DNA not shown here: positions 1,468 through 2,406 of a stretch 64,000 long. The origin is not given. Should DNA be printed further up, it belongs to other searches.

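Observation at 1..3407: Compact por(beta-gamma-delta)-pduL-ackA operon: a PduL-type phosphotransacylase replaces Pta in an acetyl-CoA to ATP module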

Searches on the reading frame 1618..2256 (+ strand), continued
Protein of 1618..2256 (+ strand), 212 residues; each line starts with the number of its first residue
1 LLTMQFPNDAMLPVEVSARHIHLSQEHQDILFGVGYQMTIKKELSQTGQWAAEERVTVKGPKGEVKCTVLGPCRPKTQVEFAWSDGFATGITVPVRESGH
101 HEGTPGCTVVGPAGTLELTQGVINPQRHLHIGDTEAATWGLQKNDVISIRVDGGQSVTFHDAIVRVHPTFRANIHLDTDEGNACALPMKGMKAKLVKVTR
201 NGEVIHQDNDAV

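Call 23: find_related_loci(query=A1, collection=genome_contigs, flank=10000)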
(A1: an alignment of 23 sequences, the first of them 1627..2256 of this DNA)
Query A1 (209 aa) in genome_contigs; peptide patterns used: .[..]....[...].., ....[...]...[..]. (x = any residue, [..] = any of these).
600 stretches matched a pattern (row limit reached: there are more); 589 encode a relative of the query (tblastn E <= 1e-3); the best 80 are kept; 80 distinct loci.
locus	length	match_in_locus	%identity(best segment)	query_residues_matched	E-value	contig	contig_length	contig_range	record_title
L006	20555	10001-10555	61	11-195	2e-74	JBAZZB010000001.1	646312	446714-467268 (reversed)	MAG: Patescibacteria group bacterium isolate SO_2017_GW1_96 NODE_66_length_646312_cov_1.892521_OW334_2017, whole genome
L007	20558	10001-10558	59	11-196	2e-73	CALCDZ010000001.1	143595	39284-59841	MAG TPA_asm: uncultured bacterium isolate SRR6231216_bin.15_CONCOCT_v1.1_MAG genome assembly, contig: ERZ650311.7, whole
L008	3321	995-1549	60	11-195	2e-73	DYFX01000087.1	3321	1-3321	MAG TPA_asm: Candidatus Paceibacter sp. isolate BE2011_4_66_9 Afr_mines_BE2011_4148_length_3321_cov_2_711268, whole geno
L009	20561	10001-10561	57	11-197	2e-72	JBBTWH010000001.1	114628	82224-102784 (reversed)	MAG: Patescibacteria group bacterium isolate H41-bin254_1 H41_bin254_1_000000000001, whole genome shotgun sequence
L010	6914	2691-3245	59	11-195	8e-69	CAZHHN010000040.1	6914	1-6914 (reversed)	MAG TPA_asm: uncultured Gammaproteobacteria bacterium isolate SRP193066_co2_114 genome assembly, contig: NODE_5667_lengt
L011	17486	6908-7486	55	3-192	1e-66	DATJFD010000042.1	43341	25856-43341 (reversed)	MAG TPA_asm: Candidatus Binatia bacterium isolate SMAG_U15450 k141_10323631, whole genome shotgun sequence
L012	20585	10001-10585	56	11-203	3e-66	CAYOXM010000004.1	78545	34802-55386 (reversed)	MAG TPA_asm: uncultured Gammaproteobacteria bacterium isolate SRP237561_co1_396 genome assembly, contig: NODE_408_length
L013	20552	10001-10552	57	11-194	1e-62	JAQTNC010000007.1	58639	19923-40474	MAG: Patescibacteria group bacterium isolate STA_55 NODE_1026_length_58639_cov_6.745368_Sandtown_A, whole genome shotgun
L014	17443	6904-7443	52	2-180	2e-62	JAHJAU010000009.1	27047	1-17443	MAG: Patescibacteria group bacterium isolate Modern_marine.mb.227 Modern_marine.mb.227_k141_203703, whole genome shotgun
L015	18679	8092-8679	48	11-204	1e-61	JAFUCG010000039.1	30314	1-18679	MAG: Erysipelotrichaceae bacterium isolate RGIG4363 Roe_deer_Jejunum-3__c21076, whole genome shotgun sequence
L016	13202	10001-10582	49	11-202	3e-61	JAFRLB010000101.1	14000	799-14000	MAG: Erysipelotrichaceae bacterium isolate RGIG2567 Goat_Jejunum.Co__c1159992, whole genome shotgun sequence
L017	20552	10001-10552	52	11-194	1e-59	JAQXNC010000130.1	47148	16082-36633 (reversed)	MAG: Bacillota bacterium isolate SUG1343 k141_409904, whole genome shotgun sequence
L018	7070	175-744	49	4-193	2e-58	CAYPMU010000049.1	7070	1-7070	MAG TPA_asm: uncultured Gammaproteobacteria bacterium isolate SRP319275_co4_91 genome assembly, contig: NODE_7876_length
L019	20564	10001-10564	48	11-198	3e-58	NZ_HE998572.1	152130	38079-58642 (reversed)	Holdemania massiliensis AP2, whole genome shotgun sequence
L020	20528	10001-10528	49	11-184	1e-57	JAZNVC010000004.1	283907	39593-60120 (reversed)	MAG: Acutalibacteraceae bacterium isolate T1900044792_TS20190258.MAGScoT_cleanbin_000003 SGB_2656_k141_2124289, whole ge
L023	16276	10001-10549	57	5-187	1e-56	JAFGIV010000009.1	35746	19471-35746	MAG: Candidatus Uhrbacteria bacterium isolate Zod_Metabat.236 k87_2528824, whole genome shotgun sequence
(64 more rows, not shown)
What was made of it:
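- Tried and rejected: An alignment-based scan was needed (call 23).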

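Call 30: search_solved_structures(query=window:1627-2256:+, show_alignments=2)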
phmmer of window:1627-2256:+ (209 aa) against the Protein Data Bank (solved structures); distinct sequences matched with E-value up to 0.001: 1.
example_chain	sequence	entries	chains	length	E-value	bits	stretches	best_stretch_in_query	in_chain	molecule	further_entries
5cuo_A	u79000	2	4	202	4e-45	157.2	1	9-184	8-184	Phosphate propanoyltransferase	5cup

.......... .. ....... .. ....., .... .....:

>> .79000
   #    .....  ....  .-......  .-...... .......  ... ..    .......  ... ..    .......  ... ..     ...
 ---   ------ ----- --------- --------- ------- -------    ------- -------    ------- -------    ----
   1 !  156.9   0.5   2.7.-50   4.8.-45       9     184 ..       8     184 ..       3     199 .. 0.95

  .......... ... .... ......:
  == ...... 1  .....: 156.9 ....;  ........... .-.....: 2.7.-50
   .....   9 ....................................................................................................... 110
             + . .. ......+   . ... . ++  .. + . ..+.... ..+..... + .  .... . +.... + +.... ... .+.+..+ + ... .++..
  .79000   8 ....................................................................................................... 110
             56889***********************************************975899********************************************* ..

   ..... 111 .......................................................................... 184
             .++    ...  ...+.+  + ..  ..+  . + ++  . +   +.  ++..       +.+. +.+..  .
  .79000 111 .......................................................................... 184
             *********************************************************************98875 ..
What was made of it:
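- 1627..2256 (+): PduL-type phosphotransacylase (209 aa from ATG 1627; 212 aa if TTG 1618 is used). 5CUO match E 4e-45 with all metal ligands conserved and no N-terminal encapsulation peptide (call 30).
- Closest known: Rhodopseudomonas palustris PduL. Same: Both RHxH motifs, all six Zn ligands and the phosphate-binding Arg are conserved (call 30).
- There is no N-terminal extension that could form an encapsulation peptide (call 30).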

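Call 32: search_solved_structures(query=L001:4287-5420:+, max_evalue=0.00001)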
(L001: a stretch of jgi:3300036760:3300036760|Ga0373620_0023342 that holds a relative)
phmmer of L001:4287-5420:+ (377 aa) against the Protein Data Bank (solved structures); distinct sequences matched with E-value up to 0.00001: 7.
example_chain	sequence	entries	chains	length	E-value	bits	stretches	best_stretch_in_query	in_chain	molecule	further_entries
1yd7_A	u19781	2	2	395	2.8e-44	154.7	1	3-353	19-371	2-keto acid:ferredoxin oxidoreductase subunit alpha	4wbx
6n2n_A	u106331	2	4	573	1.5e-29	106.2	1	7-345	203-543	Pyruvate flavodoxin/ferredoxin oxidoreductase domain protein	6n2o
8ys5_A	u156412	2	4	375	1.1e-27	100.1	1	8-338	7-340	2-oxoglutarate synthase subunit alpha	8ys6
5b46_A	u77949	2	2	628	2.9e-26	95.5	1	5-337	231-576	2-oxoacid--ferredoxin oxidoreductase alpha subunit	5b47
5b48_A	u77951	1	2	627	4.5e-22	81.7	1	6-335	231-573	2-oxoacid--ferredoxin oxidoreductase alpha subunit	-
9bt4_B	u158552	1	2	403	9.7e-15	57.6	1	7-336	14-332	Pyruvate:Ferredoxin Oxidoreductase, subunit alpha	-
5c4i_A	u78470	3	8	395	2e-11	46.6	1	7-334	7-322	Oxalate oxidoreductase subunit alpha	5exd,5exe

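Call 33: search_solved_structures(query=L001:5417-6133:+, max_evalue=0.00001)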
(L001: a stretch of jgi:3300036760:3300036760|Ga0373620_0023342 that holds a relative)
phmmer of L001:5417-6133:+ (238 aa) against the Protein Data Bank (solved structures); distinct sequences matched with E-value up to 0.00001: 5.
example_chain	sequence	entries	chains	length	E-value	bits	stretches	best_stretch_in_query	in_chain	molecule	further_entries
8ys5_C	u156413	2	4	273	4.3e-33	118.1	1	10-225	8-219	2-oxoglutarate ferredoxin oxidoreductase subunit beta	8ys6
5b46_B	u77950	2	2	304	1.7e-27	99.8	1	14-210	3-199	2-oxoacid--ferredoxin oxidoreductase beta subunit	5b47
6n2n_B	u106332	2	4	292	7.6e-27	97.7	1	16-210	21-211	Pyruvate ferredoxin/flavodoxin oxidoreductase, beta subunit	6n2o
5b48_B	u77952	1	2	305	1.7e-25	93.3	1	20-210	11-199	2-oxoacid--ferredoxin oxidoreductase beta subunit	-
5c4i_C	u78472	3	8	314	2.6e-07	33.7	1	91-226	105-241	Oxalate oxidoreductase subunit beta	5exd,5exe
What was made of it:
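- The closest solved alpha/beta relatives include the CO2-fixing Magnetococcus OGOR 6N2N (calls 32, 33).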

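Call 37: search_protein_families(library=pfam, proteins=[L011:5529-6881:+, L012:8575-9927:+, L014:3498-4853:+, L008:1575-2171:+, L009:4941-6872:+, L013:6342-9194:+, L014:4885-5460:+, L001:4287-5420:+, L001:3075-3410:+, L002:5839-6957:+], max_evalue=0.001)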
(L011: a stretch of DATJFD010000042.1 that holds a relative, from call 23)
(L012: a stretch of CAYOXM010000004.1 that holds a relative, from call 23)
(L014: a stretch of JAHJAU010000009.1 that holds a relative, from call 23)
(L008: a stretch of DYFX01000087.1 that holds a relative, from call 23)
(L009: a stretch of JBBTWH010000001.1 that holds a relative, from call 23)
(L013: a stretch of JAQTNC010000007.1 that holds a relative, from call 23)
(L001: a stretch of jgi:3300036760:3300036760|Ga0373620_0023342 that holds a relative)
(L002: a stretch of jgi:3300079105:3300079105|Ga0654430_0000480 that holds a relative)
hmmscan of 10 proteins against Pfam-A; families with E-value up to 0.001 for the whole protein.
L011:5529-6881:+ (450 aa): 3 families
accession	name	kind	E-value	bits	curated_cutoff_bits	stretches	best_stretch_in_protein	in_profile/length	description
PF01769.21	MgtE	-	3.6e-32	111.7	27.6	1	321-444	1-125/125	Divalent cation transporter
PF03448.22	MgtE_N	-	9.1e-18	65.1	25.9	2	39-136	5-102/102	MgtE intracellular N domain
PF00571.33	CBS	-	1.6e-14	54.4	24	1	203-255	3-55/57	CBS domain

L012:8575-9927:+ (450 aa): 3 families
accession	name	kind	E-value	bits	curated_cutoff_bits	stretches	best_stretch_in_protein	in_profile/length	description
PF01769.21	MgtE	-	4.5e-31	108.2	27.6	1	322-445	1-125/125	Divalent cation transporter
PF00571.33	CBS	-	1.5e-15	57.7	24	1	203-256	2-55/57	CBS domain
PF03448.22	MgtE_N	-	1e-12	48.9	25.9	1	38-124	4-90/102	MgtE intracellular N domain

L014:3498-4853:+ (451 aa): 3 families
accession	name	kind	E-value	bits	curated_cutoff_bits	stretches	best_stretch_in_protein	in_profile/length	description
PF01769.21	MgtE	-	1.9e-30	106.1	27.6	1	323-446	1-125/125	Divalent cation transporter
PF00571.33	CBS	-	1.7e-11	44.7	24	1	205-258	3-56/57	CBS domain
PF03448.22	MgtE_N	-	2.9e-11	44.2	25.9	1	39-121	5-87/102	MgtE intracellular N domain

L008:1575-2171:+ (198 aa): 2 families
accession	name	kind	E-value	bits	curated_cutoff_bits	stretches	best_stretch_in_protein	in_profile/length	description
PF00753.33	Lactamase_B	-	3.9e-16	60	22.7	1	23-92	4-72/196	Metallo-beta-lactamase superfamily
PF13483.12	Lactamase_B_3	-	0.00015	22.2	24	1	26-94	8-67/160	Beta-lactamase superfamily domain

L009:4941-6872:+ (643 aa): 3 families
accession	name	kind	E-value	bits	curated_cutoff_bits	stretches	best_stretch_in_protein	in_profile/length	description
PF13229.12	Beta_helix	-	1.6e-11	44.5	25.9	1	191-294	48-140/158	Right handed beta helix region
PF18884.5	TSP3_bac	-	5.1e-10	39.5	25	1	433-455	1-22/22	Bacterial TSP3 repeat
PF05048.19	NosD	-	5.6e-08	32.9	23.6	2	126-288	26-169/212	Periplasmic copper-binding protein (NosD)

L013:6342-9194:+ (950 aa): 1 family
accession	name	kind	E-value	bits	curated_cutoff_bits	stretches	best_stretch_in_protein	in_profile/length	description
PF03422.21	CBM_6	-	0.00023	21.9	28.9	1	839-941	27-124/125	Carbohydrate binding module (family 6)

L014:4885-5460:+ (191 aa): 0 families

L001:4287-5420:+ (377 aa): 3 families
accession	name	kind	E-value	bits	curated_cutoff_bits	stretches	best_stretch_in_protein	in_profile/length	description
PF01855.24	POR_N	-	1.4e-43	149.7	27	1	16-212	2-194/231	Pyruvate flavodoxin/ferredoxin oxidoreductase, thiamine diP-bdg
PF17147.9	PFOR_II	-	8.8e-17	61.8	27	1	274-357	1-89/102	Pyruvate:ferredoxin oxidoreductase core domain II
PF02780.25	Transketolase_C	-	9.8e-10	38.9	25.9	1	273-336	9-72/124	Transketolase, C-terminal domain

L001:3075-3410:+ (111 aa): 1 family
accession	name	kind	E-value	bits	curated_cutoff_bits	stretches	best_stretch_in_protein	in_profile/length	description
PF00355.32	Rieske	-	2.5e-13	50.2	20.3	1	4-76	3-77/88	Rieske [2Fe-2S] domain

L002:5839-6957:+ (372 aa): 2 families
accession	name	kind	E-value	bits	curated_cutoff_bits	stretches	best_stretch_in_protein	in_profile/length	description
PF00155.27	Aminotran_1_2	-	3e-30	106.1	19.7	1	46-352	29-346/361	Aminotransferase class I and II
PF04864.19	Alliinase_C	-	7.7e-05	22.2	22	1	210-254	183-227/363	Allinase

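Call 38: search_protein_families(library=ncbifam, proteins=[L001:4287-5420:+, L001:5417-6133:+], max_evalue=1e-10)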
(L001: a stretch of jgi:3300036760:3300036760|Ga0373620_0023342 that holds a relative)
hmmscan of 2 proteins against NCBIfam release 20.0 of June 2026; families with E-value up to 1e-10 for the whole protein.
L001:4287-5420:+ (377 aa): 12 families
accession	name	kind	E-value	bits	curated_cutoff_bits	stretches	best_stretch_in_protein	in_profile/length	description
TIGR03710.1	OAFO_sf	subfamily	1.1e-69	235.6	482.75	1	3-354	192-544/561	2-oxoacid:acceptor oxidoreductase subunit alpha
NF006412.0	PRK08659.1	equivalog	1.6e-66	225.1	411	1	2-373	3-373/378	2-oxoacid:acceptor oxidoreductase subunit alpha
NF005507.0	PRK07119.1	subfamily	3.1e-63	213.7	399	1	2-373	2-345/352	3-methyl-2-oxobutanoate dehydrogenase subunit VorB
NF041170.1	Oxoac_fdxalpha_Archa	equivalog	6.8e-48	163.4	800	1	6-345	237-593/636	2-oxoacid:ferredoxin oxidoreductase subunit alpha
NF007206.0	PRK09627.1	equivalog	1.4e-43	149.3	579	1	8-345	7-346/375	2-oxoglutarate synthase subunit alpha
NF007201.0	PRK09622.1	equivalog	2.1e-25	89.5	590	1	7-332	13-326/405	2-oxoacid:ferredoxin oxidoreductase subunit alpha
NF040682.1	PorA_Arch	equivalog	2.2e-25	89.4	550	1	3-336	2-323/387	pyruvate synthase subunit PorA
NF006233.0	PRK08367.1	equivalog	5.8e-21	74.8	625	1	2-336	2-324/394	pyruvate ferredoxin oxidoreductase subunit alpha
NF045764.1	PhenlGlyoxDHPadG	equivalog_domain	6.7e-21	74.2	700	1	9-336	7-330/398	NADH-dependent phenylglyoxylate dehydrogenase subunit alpha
NF006232.0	PRK08366.1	equivalog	2.5e-18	65.9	646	1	4-333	7-323/394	2-ketoisovalerate ferredoxin oxidoreductase subunit alpha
NF045791.1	OxalOxredalpha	equivalog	2.6e-16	59.6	500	1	1-336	1-324/395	oxalate oxidoreductase subunit alpha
TIGR03336.1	IOR_alpha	equivalog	1.1e-11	43.9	650.9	0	4-338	2-292/595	indolepyruvate ferredoxin oxidoreductase subunit alpha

L001:5417-6133:+ (238 aa): 9 families
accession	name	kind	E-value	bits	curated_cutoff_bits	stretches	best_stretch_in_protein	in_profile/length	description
NF008820.0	PRK11866.1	equivalog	1.3e-43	149.5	402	1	13-209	11-202/287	2-oxoacid ferredoxin oxidoreductase subunit beta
NF007207.0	PRK09628.1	equivalog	5.9e-39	134.3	364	1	10-226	8-220/277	2-oxoglutarate ferredoxin oxidoreductase subunit beta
TIGR02177.1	PorB_KorB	subfamily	1.5e-38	132.9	261.9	1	20-209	3-188/286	2-oxoacid:acceptor oxidoreductase, beta subunit, pyruvate/2-ketoisovalerate family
NF041171.1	Oxoac_fdxbeta_Archa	equivalog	1.6e-34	119.6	423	1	20-209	5-190/296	2-oxoacid:ferredoxin oxidoreductase subunit beta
NF008821.0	PRK11869.1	equivalog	3.3e-33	114.8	438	1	12-209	8-201/286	2-oxoacid ferredoxin oxidoreductase subunit beta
TIGR03336.1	IOR_alpha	equivalog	2e-16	59.5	650.9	1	11-139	349-473/595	indolepyruvate ferredoxin oxidoreductase subunit alpha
NF008819.1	PRK11865.1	equivalog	3.2e-15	56.2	405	1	18-223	18-225/300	pyruvate synthase subunit PorB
NF008818.0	PRK11864.1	subfamily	7.1e-15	54.9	405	1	18-223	18-221/300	3-methyl-2-oxobutanoate dehydrogenase subunit beta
NF045766.1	PhenlGlyoxDHPadI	equivalog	1.4e-12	47.2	700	1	88-214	232-360/443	NADH-dependent phenylglyoxylate dehydrogenase subunit beta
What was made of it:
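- Closest known: Canonical PorCDAB/PorGDAB pyruvate:ferredoxin oxidoreductase. Different: Sequence similarity is much weaker: alpha scores E 1e-14 against 9BT4_B versus 3e-44 against 1YD7, and the PorA/PorB NCBIfam scores are 3-4 times lower than those of the Kor/OFOR models (calls 32, 38).
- A VorB-type model scores nearly as well as the generic alpha model (call 38). The alpha subunit scores almost as well on a VorB subfamily model as on the generic OFOR alpha model (call 38).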
